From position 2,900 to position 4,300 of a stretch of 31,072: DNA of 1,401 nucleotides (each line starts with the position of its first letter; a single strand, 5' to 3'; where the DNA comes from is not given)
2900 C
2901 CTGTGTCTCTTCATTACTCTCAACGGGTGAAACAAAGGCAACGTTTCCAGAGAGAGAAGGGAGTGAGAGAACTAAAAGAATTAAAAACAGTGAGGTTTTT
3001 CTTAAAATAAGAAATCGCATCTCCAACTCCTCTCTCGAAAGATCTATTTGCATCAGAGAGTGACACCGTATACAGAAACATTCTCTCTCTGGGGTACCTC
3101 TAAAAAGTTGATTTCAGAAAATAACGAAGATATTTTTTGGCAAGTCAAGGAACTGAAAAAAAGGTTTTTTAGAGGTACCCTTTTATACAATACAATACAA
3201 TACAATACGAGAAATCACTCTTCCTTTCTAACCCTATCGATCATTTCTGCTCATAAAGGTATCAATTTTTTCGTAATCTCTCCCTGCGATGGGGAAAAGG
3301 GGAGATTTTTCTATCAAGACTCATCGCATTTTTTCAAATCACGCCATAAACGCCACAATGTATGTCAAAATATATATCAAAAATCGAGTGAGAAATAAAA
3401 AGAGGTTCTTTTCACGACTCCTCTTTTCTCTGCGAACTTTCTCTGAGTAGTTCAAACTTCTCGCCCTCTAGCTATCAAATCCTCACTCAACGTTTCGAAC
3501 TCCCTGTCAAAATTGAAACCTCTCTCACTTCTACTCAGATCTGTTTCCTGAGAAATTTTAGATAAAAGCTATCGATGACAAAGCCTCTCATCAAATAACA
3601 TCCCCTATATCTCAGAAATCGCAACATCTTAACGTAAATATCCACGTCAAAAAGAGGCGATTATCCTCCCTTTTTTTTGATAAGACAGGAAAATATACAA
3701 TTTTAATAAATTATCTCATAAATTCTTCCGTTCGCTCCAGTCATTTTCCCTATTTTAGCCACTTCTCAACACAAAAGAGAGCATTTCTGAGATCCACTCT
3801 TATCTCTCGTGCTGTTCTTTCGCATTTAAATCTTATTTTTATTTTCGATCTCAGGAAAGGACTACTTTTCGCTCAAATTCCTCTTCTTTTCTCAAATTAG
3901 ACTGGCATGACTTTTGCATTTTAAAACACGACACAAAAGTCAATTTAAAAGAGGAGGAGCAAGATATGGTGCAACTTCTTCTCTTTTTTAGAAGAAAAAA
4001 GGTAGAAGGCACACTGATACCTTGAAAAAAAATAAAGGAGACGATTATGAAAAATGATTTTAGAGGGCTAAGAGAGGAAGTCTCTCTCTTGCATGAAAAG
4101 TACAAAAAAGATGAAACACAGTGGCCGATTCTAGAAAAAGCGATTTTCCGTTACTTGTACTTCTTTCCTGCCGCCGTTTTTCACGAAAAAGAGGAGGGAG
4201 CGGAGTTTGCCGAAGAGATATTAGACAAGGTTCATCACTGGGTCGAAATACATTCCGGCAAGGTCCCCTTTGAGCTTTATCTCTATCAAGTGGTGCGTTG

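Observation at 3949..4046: Leader peptide plus mutually exclusive hairpins in the 5' UTR of the sigma-like gene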

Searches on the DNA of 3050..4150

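Call 41: search_rna_families(source=window, start=3050, end=4150, threshold=evalue, max_evalue=5)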
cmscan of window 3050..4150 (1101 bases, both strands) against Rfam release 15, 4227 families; matches with E-value up to 5: 6.
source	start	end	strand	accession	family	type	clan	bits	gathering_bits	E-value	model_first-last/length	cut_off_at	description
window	4025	4107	-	RF01401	rseX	Gene; sRNA;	-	22.7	50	4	1-94/94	no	rseX Hfq binding RNA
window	3611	3731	-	RF02705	B_rapa_snoR775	Gene; snRNA; snoRNA; HACA-box;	-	20.2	64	4.7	1-127/127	no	Brassica rapa small nucleolar RNA 775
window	3817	3966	-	RF02168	PVT1_5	Gene; lncRNA;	-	17.7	60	3.4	1-133/133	no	Pvt1 oncogene conserved region 5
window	3649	3777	-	RF00082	SraG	Gene; sRNA;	-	16.7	50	4.6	1-177/177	no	SraG RNA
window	4040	4091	+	RF01306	sR52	Gene; snRNA; snoRNA; CD-box;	-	14.8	50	2.8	1-60/60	no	Small nucleolar RNA sR52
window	3919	4002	+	RF02574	Ricks_sRNA10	Gene; sRNA;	-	14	97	3.2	1-352/352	no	Rickettsia sRNA 10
